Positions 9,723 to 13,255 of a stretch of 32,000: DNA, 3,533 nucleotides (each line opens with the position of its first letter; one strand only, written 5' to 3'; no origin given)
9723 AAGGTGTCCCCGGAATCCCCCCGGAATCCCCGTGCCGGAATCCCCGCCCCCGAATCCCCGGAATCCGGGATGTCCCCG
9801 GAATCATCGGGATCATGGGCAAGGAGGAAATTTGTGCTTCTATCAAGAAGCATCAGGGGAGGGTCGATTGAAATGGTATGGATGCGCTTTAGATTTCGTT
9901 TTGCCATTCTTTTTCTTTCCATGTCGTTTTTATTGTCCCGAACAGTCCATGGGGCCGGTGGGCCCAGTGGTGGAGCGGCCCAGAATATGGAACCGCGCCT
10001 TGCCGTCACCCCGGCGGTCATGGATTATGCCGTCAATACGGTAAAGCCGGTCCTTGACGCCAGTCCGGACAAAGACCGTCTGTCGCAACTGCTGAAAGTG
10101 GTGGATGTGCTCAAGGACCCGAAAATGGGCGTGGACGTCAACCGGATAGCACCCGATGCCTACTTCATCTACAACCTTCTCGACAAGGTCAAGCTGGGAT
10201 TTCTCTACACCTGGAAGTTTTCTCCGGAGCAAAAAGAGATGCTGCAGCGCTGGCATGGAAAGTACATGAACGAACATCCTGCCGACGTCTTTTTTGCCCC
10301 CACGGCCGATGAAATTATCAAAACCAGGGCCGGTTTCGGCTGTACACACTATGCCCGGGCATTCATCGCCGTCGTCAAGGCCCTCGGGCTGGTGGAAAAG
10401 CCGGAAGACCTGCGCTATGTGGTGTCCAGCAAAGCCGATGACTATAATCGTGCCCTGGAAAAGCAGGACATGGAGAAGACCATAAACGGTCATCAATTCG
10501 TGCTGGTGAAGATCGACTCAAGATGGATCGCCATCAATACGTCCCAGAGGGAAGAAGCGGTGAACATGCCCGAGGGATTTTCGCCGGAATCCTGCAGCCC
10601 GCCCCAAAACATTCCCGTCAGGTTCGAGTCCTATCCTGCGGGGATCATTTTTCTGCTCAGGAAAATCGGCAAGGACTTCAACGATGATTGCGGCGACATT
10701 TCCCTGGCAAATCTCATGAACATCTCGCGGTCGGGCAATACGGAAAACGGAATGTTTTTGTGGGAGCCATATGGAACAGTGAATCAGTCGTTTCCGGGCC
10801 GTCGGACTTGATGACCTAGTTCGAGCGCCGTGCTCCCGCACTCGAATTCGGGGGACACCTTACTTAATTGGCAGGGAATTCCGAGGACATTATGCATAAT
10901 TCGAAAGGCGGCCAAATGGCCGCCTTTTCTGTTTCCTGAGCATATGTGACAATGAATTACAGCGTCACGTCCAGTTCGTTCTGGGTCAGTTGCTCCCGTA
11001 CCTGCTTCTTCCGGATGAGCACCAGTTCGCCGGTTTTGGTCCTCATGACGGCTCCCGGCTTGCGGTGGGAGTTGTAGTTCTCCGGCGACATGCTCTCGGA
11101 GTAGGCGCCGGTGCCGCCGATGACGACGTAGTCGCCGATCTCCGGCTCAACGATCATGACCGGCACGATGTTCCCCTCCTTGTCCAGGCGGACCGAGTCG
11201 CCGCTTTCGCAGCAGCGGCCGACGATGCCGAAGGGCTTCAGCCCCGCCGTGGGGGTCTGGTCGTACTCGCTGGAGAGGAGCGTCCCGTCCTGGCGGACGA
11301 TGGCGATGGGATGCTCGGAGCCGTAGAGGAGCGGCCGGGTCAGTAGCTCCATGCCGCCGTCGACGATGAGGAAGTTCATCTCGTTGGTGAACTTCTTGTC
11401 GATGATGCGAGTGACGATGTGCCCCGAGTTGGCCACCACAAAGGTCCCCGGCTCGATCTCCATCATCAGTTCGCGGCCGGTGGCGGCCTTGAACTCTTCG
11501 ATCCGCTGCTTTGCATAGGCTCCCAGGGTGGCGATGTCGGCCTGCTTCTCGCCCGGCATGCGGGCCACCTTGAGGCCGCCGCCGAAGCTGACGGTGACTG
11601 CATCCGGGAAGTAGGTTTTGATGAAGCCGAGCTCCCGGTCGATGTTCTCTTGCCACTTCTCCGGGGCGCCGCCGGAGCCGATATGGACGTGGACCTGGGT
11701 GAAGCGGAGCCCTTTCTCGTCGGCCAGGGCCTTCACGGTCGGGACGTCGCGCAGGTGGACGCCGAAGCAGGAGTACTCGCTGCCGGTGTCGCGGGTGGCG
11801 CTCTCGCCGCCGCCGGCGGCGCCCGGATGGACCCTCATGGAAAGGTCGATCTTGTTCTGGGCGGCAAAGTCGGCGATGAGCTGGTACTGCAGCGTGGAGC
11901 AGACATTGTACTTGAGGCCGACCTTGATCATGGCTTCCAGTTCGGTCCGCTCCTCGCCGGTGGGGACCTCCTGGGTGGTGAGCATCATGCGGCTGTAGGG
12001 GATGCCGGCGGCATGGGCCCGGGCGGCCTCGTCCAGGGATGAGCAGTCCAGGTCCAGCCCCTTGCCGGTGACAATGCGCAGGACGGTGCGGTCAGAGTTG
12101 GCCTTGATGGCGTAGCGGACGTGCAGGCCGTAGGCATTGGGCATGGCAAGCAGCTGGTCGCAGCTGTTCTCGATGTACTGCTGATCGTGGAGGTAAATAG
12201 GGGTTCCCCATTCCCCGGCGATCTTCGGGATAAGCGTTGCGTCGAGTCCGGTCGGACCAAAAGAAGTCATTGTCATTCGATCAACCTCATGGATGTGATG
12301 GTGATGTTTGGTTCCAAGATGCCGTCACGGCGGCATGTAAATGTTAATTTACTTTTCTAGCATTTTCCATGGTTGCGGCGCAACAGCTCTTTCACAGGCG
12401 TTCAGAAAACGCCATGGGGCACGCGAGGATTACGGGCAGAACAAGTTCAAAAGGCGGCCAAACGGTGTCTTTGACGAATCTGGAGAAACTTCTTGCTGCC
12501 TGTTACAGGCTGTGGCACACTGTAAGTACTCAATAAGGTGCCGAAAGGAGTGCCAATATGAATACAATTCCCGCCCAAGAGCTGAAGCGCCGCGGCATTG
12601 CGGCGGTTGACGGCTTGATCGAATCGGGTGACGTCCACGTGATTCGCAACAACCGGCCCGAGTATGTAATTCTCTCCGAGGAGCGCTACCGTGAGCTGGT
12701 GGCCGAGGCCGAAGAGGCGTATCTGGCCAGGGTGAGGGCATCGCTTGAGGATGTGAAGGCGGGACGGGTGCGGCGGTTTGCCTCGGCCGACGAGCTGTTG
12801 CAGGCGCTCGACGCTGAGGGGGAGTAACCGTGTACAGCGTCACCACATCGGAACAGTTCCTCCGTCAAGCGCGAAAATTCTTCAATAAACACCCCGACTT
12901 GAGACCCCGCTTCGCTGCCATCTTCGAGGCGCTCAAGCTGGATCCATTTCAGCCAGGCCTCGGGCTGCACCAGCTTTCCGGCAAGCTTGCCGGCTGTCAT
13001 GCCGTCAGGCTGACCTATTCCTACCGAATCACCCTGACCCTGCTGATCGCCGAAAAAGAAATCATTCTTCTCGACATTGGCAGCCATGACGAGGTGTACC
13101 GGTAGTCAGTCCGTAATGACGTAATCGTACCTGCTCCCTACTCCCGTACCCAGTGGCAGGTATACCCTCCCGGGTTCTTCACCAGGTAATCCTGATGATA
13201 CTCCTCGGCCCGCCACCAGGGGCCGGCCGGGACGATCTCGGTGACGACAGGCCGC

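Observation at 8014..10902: Accessory island built from modules separated by copies of one ~25-28 bp repeat (cassette-like array)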

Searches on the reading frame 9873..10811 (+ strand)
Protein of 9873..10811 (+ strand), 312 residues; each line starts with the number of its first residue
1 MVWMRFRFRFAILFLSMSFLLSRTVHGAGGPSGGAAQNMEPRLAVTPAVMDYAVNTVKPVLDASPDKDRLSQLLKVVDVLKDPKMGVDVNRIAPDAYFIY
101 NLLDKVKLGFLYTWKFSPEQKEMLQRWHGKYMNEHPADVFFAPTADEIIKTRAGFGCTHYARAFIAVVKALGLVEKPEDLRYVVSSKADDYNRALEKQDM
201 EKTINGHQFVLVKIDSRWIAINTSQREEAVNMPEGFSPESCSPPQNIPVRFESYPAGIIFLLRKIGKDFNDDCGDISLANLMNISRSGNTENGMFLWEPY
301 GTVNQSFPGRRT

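Call 7: search_protein_families(library=pfam, proteins=[window:9876-10811:+], max_evalue=0.01)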
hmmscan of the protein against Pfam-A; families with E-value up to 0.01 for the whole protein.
window:9876-10811:+ (311 aa): 1 family
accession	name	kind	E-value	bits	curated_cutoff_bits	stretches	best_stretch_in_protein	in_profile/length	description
PF01841.26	Transglut_core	-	0.004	17.8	23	1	142-221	41-107/108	Transglutaminase-like superfamily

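Call 20: find_homologous_proteins(query=window:9873-10811:+)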
Query window:9873-10811:+ (312 aa): 288 proteins with E <= 0.001 among 1676 candidates; the best 120 are listed.
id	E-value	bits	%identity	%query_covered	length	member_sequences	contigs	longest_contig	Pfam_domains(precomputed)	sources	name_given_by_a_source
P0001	3.6e-211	718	100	100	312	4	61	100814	-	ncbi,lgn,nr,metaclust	ncbi:hypothetical protein GeomeDRAFT_1427 [Geobacter metallireducens RCH3]|nr:hypothetical protein G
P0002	1.9e-135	469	68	96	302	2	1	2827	-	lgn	-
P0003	1.4e-131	456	66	94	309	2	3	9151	-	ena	-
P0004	8.5e-123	427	66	92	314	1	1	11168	-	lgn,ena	-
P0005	7.6e-121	421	67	87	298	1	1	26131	-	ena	-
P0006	2.2e-117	410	64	93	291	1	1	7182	-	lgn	-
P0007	8.9e-116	404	61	95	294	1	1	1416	-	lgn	-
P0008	3.1e-112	393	61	95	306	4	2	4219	-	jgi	jgi:hypothetical protein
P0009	3.7e-111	389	66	84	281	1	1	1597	-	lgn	-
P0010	6.2e-111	388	58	97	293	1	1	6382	-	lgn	-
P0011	1.7e-110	387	68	83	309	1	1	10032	-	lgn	-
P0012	8.3e-110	385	59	94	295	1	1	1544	-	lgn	-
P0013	2.4e-109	383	59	96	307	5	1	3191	-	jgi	jgi:hypothetical protein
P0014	2.7e-109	383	61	94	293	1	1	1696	-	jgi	jgi:hypothetical protein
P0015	3.0e-109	383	65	84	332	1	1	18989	-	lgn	-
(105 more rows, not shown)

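Call 21: find_encoding_contigs(protein=P0005, flank=5000, max_places=2)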
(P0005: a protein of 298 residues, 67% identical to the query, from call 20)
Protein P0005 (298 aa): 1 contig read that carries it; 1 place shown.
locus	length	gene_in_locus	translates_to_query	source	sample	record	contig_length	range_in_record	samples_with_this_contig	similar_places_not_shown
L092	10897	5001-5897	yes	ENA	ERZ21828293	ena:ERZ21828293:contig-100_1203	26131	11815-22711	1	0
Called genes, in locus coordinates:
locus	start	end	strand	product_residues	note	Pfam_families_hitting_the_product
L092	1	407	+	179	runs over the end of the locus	PF03551:PadR, PF13601:HTH_34 (weak), PF10400:Vir_act_alpha_C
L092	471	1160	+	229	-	PF00005:ABC_tran, PF02463:SMC_N (faint), PF13304:AAA_21 (faint)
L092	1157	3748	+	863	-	PF12704:MacB_PCD, PF02687:FtsX, PF12704:MacB_PCD, PF02687:FtsX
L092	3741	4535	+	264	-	PF07044:DUF1329 (weak), PF17131:TP_0789-like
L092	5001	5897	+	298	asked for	-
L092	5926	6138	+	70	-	-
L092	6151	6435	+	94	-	-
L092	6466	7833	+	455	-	PF06980:DUF1302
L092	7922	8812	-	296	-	PF00126:HTH_1, PF03466:LysR_substrate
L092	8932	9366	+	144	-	PF22636:FlK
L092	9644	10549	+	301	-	PF00962:A_deaminase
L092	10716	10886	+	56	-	-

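Call 22: find_encoding_contigs(protein=P0004, flank=5000, max_places=2)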
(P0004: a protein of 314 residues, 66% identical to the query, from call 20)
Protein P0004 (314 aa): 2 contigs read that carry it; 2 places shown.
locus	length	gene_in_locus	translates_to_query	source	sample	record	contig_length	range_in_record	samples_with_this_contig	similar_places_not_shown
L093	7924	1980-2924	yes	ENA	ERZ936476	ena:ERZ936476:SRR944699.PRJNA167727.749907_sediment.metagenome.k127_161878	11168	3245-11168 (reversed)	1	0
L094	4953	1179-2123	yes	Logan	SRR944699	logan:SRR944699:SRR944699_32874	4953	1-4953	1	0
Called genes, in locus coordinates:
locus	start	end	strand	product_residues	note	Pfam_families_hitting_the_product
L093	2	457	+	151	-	?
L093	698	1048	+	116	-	PF05899:Cupin_3, PF07883:Cupin_2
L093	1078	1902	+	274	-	PF00037:Fer4 (faint), PF12837:Fer4_6 (faint), PF12838:Fer4_7 (weak), PF13237:Fer4_10 (weak), PF13187:Fer4_9 (weak), PF00881:Nitroreductase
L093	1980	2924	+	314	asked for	-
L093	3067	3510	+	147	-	-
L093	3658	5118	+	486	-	PF00392:GntR, PF00155:Aminotran_1_2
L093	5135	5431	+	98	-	-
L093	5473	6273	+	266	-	PF00037:Fer4 (faint)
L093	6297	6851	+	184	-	PF01209:Ubie_methyltran, PF13489:Methyltransf_23 (weak), PF01135:PCMT (weak), PF13847:Methyltransf_31, PF08241:Methyltransf_11, PF08242:Methyltransf_12 (weak), PF13649:Methyltransf_25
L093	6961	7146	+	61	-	-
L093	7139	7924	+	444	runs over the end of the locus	PF00376:MerR, PF13411:MerR_1, PF13489:Methyltransf_23 (faint), PF13847:Methyltransf_31, PF08241:Methyltransf_11, PF08242:Methyltransf_12 (weak), PF13578:Methyltransf_24 (weak), PF13649:Methyltransf_25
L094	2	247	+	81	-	?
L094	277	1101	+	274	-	PF00037:Fer4 (faint), PF12837:Fer4_6 (faint), PF12838:Fer4_7 (weak), PF13237:Fer4_10 (weak), PF13187:Fer4_9 (weak), PF00881:Nitroreductase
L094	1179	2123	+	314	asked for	-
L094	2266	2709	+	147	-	-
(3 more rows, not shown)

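Call 23: find_encoding_contigs(protein=P0003, flank=5000, max_places=2)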
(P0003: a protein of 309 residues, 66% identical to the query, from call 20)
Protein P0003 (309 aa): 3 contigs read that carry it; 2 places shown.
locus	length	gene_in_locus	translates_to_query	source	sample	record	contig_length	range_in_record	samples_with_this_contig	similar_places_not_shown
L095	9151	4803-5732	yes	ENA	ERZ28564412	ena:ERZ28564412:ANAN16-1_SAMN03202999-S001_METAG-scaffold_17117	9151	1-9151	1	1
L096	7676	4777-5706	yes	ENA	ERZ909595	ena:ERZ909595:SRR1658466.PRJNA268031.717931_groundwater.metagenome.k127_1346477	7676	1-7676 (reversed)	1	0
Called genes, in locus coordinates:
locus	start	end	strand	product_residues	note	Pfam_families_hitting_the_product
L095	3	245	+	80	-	?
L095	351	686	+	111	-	PF00356:LacI (faint), PF00440:TetR_N (weak)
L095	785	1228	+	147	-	PF00903:Glyoxalase, PF12681:Glyoxalase_2, PF18029:Glyoxalase_6 (weak), PF22677:Ble-like_N (weak)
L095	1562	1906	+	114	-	PF02596:DUF169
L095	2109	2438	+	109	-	-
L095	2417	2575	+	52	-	-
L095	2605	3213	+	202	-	PF02525:Flavodoxin_2, PF03358:FMN_red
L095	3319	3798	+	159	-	PF13673:Acetyltransf_10, PF00583:Acetyltransf_1, PF13508:Acetyltransf_7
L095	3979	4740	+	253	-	PF01965:DJ-1_PfpI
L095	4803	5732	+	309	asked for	-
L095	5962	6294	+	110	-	PF11006:DUF2845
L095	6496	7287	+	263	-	PF20240:DUF6597, PF00165:HTH_AraC (faint), PF12833:HTH_18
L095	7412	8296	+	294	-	PF10340:Say1_Mug180, PF00135:COesterase (weak), PF20434:BD-FAE, PF07859:Abhydrolase_3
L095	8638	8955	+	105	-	-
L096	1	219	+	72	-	?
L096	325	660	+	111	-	PF00356:LacI (faint), PF00440:TetR_N (weak)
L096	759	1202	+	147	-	PF00903:Glyoxalase, PF12681:Glyoxalase_2, PF18029:Glyoxalase_6 (weak), PF22677:Ble-like_N (weak)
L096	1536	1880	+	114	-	PF02596:DUF169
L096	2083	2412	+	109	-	-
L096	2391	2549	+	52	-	-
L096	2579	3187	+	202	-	PF02525:Flavodoxin_2, PF03358:FMN_red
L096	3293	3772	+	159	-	PF13673:Acetyltransf_10, PF00583:Acetyltransf_1, PF13508:Acetyltransf_7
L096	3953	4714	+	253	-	PF01965:DJ-1_PfpI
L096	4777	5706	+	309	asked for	-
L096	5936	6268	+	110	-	PF11006:DUF2845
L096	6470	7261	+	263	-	PF20240:DUF6597, PF00165:HTH_AraC (faint), PF12833:HTH_18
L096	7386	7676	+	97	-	?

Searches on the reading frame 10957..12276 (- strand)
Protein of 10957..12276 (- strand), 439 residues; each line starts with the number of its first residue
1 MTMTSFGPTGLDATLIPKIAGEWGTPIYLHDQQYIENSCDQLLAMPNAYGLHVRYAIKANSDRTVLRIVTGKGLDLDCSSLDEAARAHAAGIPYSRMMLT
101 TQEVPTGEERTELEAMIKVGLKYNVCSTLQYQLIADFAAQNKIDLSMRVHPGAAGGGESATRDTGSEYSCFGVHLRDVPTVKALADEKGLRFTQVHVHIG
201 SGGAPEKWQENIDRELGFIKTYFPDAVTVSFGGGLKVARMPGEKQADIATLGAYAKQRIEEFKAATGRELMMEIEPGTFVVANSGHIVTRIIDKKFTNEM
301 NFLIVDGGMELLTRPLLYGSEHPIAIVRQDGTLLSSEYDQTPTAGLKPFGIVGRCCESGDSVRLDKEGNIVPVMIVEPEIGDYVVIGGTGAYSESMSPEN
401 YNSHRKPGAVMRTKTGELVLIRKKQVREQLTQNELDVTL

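Call 7: search_protein_families(library=pfam, proteins=[window:10957-12276:-], max_evalue=0.01)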
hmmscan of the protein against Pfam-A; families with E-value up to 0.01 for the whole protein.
window:10957-12276:- (439 aa): 2 families
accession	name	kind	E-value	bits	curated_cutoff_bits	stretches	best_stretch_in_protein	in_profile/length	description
PF02784.22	Orn_Arg_deC_N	-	1.3e-25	90.7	23.4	1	47-282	13-247/247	Pyridoxal-dependent decarboxylase, pyridoxal binding domain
PF00278.28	Orn_DAP_Arg_deC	-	1.3e-13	51.5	23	1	279-389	2-94/95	Pyridoxal-dependent decarboxylase, C-terminal sheet domain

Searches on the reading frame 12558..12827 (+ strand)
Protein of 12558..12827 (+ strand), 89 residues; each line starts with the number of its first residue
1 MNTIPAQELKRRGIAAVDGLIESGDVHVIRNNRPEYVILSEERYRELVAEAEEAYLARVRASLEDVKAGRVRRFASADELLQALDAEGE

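Call 7: search_protein_families(library=pfam, proteins=[window:12558-12827:+], max_evalue=0.01)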
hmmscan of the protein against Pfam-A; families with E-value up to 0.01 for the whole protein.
window:12558-12827:+ (89 aa): 1 family
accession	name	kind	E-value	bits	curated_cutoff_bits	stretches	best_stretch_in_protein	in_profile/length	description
PF02604.26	PhdYeFM_antitox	-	2.9e-06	27.4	29.8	1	1-65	1-66/74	Antitoxin Phd_YefM, type II toxin-antitoxin system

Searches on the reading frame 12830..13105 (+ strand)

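Call 7: search_protein_families(library=pfam, proteins=[window:12830-13105:+], max_evalue=0.01)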
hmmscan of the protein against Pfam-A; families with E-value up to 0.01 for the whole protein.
window:12830-13105:+ (91 aa): 1 family
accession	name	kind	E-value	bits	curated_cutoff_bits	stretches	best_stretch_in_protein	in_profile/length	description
PF15738.11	YafQ_toxin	-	0.00017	22.3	30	1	2-89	1-86/88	Bacterial toxin of type II toxin-antitoxin system, YafQ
